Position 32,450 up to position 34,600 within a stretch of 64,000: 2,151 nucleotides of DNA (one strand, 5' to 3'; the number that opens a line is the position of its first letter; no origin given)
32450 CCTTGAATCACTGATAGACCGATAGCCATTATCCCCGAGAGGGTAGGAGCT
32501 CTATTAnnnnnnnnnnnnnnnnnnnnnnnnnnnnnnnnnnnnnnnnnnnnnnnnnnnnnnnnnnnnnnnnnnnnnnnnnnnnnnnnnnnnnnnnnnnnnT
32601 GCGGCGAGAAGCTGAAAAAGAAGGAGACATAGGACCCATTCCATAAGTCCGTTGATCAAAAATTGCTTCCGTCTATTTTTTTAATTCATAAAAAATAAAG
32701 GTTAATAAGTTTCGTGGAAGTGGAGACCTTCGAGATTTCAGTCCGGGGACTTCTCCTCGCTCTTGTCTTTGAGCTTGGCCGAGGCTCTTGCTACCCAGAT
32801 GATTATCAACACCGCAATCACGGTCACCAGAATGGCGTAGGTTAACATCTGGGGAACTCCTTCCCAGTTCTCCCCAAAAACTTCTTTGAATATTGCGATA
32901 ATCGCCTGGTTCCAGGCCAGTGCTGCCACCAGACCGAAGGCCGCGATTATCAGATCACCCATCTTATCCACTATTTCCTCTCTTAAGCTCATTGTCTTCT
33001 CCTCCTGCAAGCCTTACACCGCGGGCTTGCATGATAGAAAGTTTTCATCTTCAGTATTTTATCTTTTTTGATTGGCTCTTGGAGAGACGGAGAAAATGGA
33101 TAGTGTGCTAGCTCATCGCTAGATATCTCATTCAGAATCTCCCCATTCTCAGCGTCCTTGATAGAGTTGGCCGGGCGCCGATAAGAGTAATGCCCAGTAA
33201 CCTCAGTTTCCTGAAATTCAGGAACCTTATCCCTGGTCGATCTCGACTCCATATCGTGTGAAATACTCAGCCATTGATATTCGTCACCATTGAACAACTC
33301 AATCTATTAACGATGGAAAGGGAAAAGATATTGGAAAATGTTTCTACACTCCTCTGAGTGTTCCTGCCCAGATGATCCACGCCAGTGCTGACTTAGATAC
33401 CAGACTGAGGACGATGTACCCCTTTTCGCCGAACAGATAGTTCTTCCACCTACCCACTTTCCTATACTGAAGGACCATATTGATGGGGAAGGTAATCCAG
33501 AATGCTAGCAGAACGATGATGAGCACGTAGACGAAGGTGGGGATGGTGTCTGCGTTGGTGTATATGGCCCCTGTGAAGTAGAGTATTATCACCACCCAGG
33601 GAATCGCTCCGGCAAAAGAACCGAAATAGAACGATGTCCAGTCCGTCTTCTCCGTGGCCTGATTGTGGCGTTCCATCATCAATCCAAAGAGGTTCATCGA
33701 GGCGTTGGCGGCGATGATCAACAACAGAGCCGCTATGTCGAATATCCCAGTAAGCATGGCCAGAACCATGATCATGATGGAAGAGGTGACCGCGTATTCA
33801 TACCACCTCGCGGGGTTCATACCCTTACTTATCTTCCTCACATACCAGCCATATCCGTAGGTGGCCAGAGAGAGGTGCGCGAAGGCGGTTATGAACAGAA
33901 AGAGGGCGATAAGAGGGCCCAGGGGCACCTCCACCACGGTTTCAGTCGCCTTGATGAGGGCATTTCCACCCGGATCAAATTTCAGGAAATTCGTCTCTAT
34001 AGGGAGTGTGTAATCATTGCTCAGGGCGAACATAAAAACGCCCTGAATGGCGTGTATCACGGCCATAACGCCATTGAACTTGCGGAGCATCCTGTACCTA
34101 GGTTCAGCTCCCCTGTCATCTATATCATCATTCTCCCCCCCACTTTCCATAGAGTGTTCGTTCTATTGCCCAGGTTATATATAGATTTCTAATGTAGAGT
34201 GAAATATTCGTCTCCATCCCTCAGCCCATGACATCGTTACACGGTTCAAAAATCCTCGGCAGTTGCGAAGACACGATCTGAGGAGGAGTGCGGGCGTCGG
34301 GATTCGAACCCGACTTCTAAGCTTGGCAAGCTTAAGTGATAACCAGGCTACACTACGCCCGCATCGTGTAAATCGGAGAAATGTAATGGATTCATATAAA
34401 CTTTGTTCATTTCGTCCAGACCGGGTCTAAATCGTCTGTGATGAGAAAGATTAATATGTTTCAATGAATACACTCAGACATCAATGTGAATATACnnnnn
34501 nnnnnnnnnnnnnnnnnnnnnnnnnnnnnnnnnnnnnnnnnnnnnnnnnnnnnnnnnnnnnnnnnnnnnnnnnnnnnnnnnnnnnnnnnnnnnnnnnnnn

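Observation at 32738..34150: Heliorhodopsin in a three-gene operon with two small partner proteins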

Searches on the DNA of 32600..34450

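Call 68: search_rna_families(source=window, start=32600, end=34450, threshold=evalue, max_evalue=1)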
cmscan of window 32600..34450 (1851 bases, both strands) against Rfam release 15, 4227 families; matches with E-value up to 1: 1.
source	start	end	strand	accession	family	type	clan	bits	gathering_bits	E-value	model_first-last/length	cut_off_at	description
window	34289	34362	-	RF00005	tRNA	Gene; tRNA;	CL00001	60.1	29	4.7e-12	1-71/71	no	tRNA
